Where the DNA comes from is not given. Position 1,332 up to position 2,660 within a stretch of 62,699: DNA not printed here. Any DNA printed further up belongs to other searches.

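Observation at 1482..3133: FemAB-like transferase + M23 endopeptidase pair resembles a lysostaphin/zoocin-type bacteriolysin-immunity module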

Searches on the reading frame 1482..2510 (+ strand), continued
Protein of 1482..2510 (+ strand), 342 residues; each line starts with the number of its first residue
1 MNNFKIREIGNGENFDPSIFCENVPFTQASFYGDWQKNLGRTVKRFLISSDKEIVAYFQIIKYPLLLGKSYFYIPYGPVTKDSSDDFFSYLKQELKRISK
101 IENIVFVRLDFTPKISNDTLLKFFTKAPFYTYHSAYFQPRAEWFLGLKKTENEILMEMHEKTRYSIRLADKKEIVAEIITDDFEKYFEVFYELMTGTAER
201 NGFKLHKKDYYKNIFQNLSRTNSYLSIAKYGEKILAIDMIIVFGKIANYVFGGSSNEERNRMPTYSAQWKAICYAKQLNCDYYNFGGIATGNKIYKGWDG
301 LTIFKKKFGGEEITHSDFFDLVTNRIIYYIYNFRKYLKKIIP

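Call 89: find_encoding_contigs(protein=P0074, flank=10000, max_places=1)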
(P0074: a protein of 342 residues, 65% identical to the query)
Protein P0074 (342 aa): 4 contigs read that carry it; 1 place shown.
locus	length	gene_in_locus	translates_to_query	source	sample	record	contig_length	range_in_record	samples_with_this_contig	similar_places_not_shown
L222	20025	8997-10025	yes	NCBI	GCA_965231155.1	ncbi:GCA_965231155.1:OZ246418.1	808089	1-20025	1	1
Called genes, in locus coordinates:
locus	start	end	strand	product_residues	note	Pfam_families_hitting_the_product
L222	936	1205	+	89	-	PF01197:Ribosomal_L31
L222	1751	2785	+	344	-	PF02481:DNA_processg_A, PF18306:LDcluster4 (weak)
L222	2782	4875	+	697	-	PF01751:Toprim, PF01131:Topoisom_bac, PF01396:Zn_ribbon_Top1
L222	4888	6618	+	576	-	PF13328:HD_4, PF01966:HD, PF04607:RelA_SpoT, PF02824:TGS, PF13291:ACT_4, PF22629:ACT_AHAS_ss (faint)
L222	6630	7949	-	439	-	PF02195:ParB_N, PF17762:HTH_ParB, PF23552:ParB_C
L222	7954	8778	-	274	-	PF00142:Fer4_NifH, PF01656:CbiA, PF02374:ArsA_ATPase (weak), PF06564:CBP_BcsQ, PF09140:MipZ (weak), PF10609:ParA, PF13614:AAA_31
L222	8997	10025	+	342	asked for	PF02388:FemAB, PF13480:Acetyltransf_6, PF02388:FemAB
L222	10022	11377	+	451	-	PF08245:Mur_ligase_M, PF02875:Mur_ligase_C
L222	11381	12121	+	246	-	PF00483:NTP_transferase, PF01128:IspD, PF12804:NTP_transf_3, PF02348:CTP_transf_3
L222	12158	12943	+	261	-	PF00483:NTP_transferase, PF12804:NTP_transf_3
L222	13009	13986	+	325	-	PF01933:CofD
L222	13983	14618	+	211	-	PF00702:Hydrolase (weak)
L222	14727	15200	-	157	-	PF05055:DUF677 (weak), PF06210:DUF1003 (weak), PF06103:DUF948 (weak)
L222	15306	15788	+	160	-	-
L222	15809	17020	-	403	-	-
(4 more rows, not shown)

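Call 93: search_solved_structures(query=A1, max_evalue=0.001, show_alignments=2)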
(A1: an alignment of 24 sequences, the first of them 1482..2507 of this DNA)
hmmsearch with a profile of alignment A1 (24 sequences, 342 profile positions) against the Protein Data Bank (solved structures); distinct sequences matched with E-value up to 0.001: 7.
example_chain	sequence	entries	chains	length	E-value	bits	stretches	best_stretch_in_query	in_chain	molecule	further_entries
6snr_A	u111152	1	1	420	1.1e-29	107.1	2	28-233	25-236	Lipid II:glycine glycyltransferase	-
1xe4_A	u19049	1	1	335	1.3e-13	54.3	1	19-308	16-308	FemX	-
3gkr_A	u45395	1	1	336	2.7e-13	53.3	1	21-308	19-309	FemX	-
1ne9_A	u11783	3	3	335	2.7e-13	53.2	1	21-308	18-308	FemX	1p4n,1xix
4ii9_A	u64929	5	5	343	2.8e-13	53.2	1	21-308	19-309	FemX | UDP-N-acetylmuramoylpentapeptide-lysine N(6)-alanyltransferase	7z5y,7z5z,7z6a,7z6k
1xf8_A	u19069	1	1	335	1.2e-12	51.1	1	21-308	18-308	FemX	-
1lrz_A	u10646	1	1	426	7.1e-12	48.6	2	249-339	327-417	factor essential for expression of methicillin resistance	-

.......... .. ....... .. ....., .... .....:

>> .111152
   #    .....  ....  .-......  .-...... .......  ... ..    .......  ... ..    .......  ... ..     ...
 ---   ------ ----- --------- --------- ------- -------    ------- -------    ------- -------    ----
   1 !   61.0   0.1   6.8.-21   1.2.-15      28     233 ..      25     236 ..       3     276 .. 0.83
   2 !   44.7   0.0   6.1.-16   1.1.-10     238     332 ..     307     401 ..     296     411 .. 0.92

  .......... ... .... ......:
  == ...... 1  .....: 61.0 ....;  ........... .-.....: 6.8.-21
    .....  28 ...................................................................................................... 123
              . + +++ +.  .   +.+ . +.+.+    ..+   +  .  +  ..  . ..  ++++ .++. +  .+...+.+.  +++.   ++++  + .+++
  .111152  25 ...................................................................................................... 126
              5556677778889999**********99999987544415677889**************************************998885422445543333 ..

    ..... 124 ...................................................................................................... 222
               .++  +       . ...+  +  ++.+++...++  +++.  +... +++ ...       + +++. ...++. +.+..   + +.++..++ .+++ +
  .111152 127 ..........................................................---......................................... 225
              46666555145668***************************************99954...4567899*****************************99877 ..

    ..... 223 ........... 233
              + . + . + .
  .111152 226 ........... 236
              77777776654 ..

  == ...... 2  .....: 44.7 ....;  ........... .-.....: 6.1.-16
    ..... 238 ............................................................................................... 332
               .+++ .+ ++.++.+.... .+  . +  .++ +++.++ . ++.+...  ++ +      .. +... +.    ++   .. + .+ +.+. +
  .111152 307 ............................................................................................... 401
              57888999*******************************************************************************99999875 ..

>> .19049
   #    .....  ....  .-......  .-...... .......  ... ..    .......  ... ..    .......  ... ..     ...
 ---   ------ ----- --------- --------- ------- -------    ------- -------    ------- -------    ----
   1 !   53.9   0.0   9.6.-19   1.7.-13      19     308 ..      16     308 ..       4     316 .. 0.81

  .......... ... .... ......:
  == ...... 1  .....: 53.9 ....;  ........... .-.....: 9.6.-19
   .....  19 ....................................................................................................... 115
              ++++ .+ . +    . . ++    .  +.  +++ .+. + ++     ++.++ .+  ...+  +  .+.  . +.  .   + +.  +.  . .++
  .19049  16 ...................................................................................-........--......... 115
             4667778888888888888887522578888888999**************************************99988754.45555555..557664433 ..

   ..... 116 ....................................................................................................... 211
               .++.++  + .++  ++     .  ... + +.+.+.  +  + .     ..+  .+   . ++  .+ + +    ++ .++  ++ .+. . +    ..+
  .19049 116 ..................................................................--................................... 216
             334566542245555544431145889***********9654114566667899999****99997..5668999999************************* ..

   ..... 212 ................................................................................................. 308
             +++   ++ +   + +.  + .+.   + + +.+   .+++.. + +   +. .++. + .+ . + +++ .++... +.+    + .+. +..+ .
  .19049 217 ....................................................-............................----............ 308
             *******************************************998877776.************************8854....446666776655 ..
